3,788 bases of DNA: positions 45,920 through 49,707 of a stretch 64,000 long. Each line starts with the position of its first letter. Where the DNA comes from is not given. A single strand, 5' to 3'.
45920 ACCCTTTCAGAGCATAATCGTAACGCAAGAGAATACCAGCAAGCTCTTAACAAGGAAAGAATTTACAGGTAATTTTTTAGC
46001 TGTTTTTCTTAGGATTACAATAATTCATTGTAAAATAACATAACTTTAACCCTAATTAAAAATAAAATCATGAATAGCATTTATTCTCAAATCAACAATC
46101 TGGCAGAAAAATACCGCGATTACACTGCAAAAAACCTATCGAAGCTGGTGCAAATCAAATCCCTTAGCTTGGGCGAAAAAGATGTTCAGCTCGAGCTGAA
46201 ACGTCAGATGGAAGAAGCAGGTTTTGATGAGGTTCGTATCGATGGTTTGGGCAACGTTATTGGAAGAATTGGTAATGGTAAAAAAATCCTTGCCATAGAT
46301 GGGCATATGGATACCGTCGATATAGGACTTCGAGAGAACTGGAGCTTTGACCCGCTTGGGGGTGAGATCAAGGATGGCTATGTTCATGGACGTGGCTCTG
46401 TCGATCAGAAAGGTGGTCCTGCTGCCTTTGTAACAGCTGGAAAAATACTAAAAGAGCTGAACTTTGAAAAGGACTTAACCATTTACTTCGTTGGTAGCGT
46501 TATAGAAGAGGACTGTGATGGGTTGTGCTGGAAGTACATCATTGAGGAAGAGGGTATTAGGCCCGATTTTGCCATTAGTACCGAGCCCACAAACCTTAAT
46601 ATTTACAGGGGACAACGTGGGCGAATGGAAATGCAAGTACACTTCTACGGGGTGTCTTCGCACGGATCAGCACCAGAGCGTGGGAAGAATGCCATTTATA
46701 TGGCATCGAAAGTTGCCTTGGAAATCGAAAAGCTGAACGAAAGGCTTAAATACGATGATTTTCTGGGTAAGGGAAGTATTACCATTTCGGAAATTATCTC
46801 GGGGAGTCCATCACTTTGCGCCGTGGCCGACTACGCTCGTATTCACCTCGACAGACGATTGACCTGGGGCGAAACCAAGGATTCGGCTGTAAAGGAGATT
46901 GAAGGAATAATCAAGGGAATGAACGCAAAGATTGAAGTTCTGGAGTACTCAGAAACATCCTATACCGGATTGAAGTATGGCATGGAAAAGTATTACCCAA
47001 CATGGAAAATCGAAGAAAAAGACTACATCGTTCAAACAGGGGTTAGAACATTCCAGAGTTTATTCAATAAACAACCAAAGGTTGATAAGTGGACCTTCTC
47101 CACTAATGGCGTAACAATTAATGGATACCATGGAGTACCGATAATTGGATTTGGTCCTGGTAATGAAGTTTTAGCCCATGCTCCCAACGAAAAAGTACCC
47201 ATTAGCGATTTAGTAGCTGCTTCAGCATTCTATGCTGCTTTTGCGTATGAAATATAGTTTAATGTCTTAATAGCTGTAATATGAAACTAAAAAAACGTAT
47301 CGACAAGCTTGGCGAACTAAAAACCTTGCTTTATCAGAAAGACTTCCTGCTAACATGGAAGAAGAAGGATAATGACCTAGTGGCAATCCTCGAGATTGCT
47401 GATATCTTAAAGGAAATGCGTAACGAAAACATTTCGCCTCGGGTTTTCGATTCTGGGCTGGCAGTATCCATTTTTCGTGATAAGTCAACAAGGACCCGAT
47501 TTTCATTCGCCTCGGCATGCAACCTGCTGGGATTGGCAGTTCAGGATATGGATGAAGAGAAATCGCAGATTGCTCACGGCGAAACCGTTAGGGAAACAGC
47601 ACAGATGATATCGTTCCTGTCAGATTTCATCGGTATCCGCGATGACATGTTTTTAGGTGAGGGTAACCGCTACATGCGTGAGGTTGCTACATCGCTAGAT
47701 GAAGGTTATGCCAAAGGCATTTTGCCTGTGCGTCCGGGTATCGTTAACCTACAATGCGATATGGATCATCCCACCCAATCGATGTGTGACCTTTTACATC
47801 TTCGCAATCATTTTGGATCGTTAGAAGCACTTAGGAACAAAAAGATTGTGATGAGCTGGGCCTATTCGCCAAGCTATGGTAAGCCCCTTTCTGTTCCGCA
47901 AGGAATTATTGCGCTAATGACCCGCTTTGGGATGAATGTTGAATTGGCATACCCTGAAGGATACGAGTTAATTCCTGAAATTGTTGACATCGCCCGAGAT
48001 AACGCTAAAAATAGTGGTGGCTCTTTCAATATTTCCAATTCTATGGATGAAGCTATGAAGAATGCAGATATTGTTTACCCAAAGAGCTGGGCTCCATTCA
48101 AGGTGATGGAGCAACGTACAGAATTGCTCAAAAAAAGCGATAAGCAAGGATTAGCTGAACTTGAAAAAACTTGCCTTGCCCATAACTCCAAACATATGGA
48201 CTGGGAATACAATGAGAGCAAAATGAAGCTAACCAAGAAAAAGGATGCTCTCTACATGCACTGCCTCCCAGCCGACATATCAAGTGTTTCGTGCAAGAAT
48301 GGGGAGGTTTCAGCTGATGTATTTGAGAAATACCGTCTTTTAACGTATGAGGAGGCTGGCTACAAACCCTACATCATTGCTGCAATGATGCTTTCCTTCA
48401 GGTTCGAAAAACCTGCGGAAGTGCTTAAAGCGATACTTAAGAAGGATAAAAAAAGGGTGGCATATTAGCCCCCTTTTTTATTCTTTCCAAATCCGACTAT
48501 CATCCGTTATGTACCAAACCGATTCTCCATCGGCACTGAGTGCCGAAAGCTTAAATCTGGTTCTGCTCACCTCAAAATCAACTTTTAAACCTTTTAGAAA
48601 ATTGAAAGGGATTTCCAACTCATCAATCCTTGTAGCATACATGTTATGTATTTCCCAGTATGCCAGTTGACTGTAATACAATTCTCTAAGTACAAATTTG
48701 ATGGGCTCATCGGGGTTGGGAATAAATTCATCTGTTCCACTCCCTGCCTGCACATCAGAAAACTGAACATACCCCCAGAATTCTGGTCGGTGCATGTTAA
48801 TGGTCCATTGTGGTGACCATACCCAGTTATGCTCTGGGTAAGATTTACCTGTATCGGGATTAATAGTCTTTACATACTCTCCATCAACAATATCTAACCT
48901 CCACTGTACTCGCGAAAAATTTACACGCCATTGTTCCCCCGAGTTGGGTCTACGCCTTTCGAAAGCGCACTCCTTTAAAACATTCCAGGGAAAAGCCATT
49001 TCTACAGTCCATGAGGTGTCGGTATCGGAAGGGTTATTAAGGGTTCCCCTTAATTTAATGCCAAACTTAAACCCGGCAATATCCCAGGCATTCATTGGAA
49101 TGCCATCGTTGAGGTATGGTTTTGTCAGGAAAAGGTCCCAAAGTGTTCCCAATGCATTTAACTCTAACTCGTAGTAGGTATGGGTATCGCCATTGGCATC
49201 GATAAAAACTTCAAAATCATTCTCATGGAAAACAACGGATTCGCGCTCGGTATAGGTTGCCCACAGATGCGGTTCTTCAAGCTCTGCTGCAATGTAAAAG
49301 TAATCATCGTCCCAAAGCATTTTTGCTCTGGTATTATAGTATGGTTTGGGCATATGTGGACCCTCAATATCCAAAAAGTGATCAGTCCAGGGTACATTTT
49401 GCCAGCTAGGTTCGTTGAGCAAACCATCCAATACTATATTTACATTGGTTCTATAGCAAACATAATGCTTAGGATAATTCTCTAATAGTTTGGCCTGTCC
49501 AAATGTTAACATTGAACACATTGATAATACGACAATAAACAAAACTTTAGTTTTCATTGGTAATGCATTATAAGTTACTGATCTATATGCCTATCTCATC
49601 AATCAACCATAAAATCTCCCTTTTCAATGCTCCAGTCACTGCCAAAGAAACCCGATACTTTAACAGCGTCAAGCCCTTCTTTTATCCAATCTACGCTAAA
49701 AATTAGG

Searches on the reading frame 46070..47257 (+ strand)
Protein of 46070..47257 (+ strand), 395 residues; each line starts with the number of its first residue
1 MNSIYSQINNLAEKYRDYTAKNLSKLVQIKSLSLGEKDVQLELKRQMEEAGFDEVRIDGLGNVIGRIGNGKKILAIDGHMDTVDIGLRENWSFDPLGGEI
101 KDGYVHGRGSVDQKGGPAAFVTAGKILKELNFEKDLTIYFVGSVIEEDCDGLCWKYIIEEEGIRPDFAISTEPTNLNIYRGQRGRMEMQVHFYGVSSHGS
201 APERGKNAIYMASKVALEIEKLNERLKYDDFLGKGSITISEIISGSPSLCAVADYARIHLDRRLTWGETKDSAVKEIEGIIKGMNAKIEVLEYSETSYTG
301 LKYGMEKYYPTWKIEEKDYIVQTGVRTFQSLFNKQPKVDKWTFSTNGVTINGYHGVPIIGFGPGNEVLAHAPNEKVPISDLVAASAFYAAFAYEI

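Call 63: search_protein_families(library=pfam, proteins=[window:46070-47257:+], max_evalue=0.000001)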
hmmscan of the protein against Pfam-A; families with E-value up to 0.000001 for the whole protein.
window:46070-47257:+ (395 aa): 2 families
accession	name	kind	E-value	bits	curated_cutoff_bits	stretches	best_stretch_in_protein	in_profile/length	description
PF01546.33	Peptidase_M20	-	4.1e-24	86.1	24.6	1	76-393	2-205/206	Peptidase family M20/M25/M40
PF07687.19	M20_dimer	-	2.3e-16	60.1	21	1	181-283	2-101/107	Peptidase dimerisation domain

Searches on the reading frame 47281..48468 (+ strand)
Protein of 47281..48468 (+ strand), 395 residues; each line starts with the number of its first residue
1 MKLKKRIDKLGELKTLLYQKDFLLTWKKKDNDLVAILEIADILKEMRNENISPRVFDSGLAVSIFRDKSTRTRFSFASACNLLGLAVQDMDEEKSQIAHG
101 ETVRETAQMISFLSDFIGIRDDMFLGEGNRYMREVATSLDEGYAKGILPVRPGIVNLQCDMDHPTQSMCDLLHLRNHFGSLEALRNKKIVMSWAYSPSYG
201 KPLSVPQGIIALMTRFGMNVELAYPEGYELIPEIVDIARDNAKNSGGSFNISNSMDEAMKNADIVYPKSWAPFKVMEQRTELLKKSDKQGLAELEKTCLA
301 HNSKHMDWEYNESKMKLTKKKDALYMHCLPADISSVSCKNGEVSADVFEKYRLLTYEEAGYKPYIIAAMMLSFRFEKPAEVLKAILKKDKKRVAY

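Call 63: search_protein_families(library=pfam, proteins=[window:47281-48468:+], max_evalue=0.000001)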
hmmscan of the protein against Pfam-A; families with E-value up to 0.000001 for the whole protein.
window:47281-48468:+ (395 aa): 2 families
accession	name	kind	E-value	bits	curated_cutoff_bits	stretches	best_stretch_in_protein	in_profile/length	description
PF02729.26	OTCace_N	-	4.3e-25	89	29.9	1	20-175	1-147/148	Aspartate/ornithine carbamoyltransferase, carbamoyl-P binding domain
PF00185.30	OTCace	-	1e-22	81.3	29.4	1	209-372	19-156/157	Aspartate/ornithine carbamoyltransferase, Asp/Orn binding domain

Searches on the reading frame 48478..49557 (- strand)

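Call 63: search_protein_families(library=pfam, proteins=[window:48478-49557:-], max_evalue=0.000001)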
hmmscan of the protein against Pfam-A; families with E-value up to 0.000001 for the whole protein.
window:48478-49557:- (359 aa): 1 family
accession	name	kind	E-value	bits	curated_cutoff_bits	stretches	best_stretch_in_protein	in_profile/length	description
PF06452.16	CBM9_1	-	9.1e-12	45.7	23.4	1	44-194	2-133/185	Carbohydrate family 9 binding domain-like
